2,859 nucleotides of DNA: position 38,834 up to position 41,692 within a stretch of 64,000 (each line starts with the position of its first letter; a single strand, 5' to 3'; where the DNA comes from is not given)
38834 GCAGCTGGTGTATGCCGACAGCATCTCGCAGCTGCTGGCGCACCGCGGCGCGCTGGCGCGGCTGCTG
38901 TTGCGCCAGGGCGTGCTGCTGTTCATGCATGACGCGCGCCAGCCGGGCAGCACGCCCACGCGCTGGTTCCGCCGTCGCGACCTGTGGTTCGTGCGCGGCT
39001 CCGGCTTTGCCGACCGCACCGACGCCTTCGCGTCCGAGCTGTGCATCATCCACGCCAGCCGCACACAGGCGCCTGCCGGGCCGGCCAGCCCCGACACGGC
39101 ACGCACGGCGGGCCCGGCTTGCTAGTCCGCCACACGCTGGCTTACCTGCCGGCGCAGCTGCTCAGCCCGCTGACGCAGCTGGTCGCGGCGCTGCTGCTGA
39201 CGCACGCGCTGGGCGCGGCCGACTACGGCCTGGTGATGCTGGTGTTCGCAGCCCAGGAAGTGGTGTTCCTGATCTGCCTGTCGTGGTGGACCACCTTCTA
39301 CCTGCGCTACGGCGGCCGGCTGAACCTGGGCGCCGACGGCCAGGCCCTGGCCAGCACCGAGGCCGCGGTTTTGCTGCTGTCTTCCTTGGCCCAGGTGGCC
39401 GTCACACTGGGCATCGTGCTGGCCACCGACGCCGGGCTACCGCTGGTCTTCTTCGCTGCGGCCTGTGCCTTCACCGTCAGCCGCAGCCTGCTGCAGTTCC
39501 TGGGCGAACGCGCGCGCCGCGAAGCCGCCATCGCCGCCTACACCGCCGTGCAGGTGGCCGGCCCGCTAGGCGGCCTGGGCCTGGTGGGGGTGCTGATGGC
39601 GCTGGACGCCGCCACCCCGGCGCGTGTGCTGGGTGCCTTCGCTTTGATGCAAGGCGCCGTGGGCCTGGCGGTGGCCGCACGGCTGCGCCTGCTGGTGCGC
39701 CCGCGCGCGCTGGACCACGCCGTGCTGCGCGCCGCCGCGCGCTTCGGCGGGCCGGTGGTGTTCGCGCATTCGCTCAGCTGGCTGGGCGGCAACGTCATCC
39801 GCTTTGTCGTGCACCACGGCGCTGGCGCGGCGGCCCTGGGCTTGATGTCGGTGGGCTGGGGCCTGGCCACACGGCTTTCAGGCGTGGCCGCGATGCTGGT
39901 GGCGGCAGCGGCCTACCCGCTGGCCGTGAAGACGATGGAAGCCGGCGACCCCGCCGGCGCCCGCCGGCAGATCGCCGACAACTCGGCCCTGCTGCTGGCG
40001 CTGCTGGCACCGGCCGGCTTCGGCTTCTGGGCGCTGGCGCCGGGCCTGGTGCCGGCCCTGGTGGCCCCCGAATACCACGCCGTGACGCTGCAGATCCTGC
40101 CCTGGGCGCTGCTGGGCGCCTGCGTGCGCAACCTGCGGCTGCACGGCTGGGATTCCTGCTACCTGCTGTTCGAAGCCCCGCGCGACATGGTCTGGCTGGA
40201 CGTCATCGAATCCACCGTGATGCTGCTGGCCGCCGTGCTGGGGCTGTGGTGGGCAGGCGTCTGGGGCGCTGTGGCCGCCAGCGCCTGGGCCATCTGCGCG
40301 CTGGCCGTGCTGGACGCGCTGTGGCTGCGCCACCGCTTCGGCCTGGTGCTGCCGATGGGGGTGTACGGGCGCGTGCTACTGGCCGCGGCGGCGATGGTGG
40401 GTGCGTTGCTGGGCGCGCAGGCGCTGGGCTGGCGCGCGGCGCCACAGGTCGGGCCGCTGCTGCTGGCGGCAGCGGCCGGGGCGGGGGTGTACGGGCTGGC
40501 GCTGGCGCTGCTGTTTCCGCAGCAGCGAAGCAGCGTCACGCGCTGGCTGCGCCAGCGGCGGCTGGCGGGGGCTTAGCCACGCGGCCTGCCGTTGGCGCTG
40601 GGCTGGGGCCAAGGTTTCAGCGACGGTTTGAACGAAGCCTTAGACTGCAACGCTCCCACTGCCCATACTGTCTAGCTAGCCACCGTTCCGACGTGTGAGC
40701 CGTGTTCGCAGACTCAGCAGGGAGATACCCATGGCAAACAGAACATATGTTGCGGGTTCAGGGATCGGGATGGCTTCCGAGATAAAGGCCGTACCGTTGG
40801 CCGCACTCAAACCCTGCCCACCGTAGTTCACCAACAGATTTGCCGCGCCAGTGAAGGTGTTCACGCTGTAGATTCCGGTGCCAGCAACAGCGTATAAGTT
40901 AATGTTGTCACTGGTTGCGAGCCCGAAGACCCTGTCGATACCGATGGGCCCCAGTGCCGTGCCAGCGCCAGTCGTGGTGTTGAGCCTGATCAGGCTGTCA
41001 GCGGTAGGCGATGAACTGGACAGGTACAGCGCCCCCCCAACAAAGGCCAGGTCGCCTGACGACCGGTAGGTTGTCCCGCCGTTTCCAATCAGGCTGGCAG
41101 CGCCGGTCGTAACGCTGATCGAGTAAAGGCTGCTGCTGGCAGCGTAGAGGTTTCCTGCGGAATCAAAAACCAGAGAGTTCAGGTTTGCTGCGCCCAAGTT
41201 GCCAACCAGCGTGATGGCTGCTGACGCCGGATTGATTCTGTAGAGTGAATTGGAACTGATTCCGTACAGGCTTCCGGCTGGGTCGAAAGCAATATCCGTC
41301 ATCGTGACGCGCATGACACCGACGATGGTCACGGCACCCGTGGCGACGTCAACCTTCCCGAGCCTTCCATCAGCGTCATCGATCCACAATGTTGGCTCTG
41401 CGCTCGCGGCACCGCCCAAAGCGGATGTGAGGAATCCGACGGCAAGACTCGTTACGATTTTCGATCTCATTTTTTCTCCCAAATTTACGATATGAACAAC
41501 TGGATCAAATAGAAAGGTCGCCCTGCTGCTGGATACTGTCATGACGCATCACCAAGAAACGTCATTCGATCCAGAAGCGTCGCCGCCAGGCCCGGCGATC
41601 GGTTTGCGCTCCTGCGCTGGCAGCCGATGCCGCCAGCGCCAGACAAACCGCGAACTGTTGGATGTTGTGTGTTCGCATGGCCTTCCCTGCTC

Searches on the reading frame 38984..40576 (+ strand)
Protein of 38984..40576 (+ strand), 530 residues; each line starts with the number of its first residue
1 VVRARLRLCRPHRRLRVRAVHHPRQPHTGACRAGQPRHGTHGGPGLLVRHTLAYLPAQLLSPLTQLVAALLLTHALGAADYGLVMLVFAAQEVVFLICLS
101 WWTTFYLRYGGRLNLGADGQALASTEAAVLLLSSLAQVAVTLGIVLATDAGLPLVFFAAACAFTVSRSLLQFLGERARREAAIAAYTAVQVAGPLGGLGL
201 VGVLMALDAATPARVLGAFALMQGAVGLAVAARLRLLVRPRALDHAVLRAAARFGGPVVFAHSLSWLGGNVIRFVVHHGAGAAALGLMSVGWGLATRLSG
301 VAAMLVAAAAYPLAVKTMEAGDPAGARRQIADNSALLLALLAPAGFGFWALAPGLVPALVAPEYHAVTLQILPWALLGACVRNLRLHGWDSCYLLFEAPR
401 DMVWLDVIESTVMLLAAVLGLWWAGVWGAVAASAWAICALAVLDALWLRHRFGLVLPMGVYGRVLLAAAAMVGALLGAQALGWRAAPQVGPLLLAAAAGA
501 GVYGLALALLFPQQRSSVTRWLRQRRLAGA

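Call 5: search_protein_families(library=pfam, proteins=[window:38984-40576:+], max_evalue=0.01)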
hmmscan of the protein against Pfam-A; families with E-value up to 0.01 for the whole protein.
window:38984-40576:+ (530 aa): 2 families
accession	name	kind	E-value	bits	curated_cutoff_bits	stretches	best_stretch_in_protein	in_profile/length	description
PF13440.11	Polysacc_synt_3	-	0.00052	19.8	23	1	168-365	96-289/293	Polysaccharide biosynthesis protein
PF01943.22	Polysacc_synt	-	0.0031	17.4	28.2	0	132-317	88-273/274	Polysaccharide biosynthesis protein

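Call 6: search_protein_families(library=ncbifam, proteins=[window:38984-40576:+], max_evalue=0.01)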
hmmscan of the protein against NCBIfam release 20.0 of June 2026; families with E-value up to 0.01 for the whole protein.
window:38984-40576:+ (530 aa): 1 family
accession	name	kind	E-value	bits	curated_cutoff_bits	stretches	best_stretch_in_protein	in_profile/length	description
NF050818.1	PolSacchBiosHfsF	equivalog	1.2e-11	44.3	700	1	48-510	3-460/468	polysaccharide biosynthesis protein HfsF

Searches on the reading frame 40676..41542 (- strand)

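Call 5: search_protein_families(library=pfam, proteins=[window:40676-41542:-], max_evalue=0.01)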
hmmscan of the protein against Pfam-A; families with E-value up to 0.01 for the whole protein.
window:40676-41542:- (288 aa): 3 families
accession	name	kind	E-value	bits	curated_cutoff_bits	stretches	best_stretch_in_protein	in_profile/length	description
PF14339.12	DUF4394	-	3.1e-08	33.7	29.6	1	65-119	11-68/230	Domain of unknown function (DUF4394)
PF07589.16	PEP-CTERM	-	8.1e-05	23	20.7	1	259-285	1-24/24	PEP-CTERM motif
PF14517.12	Tachylectin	-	0.0048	17.1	29.8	0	80-137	82-148/230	Tachylectin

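Call 6: search_protein_families(library=ncbifam, proteins=[window:40676-41470:-], max_evalue=0.01)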
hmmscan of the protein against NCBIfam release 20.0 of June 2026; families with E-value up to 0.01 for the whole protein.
window:40676-41470:- (264 aa): 1 family
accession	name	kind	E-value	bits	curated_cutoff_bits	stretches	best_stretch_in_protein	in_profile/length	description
NF038129.1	PEP_NF038129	equivalog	0.0018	18.1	65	1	212-257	146-192/194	NF038129 family PEP-CTERM protein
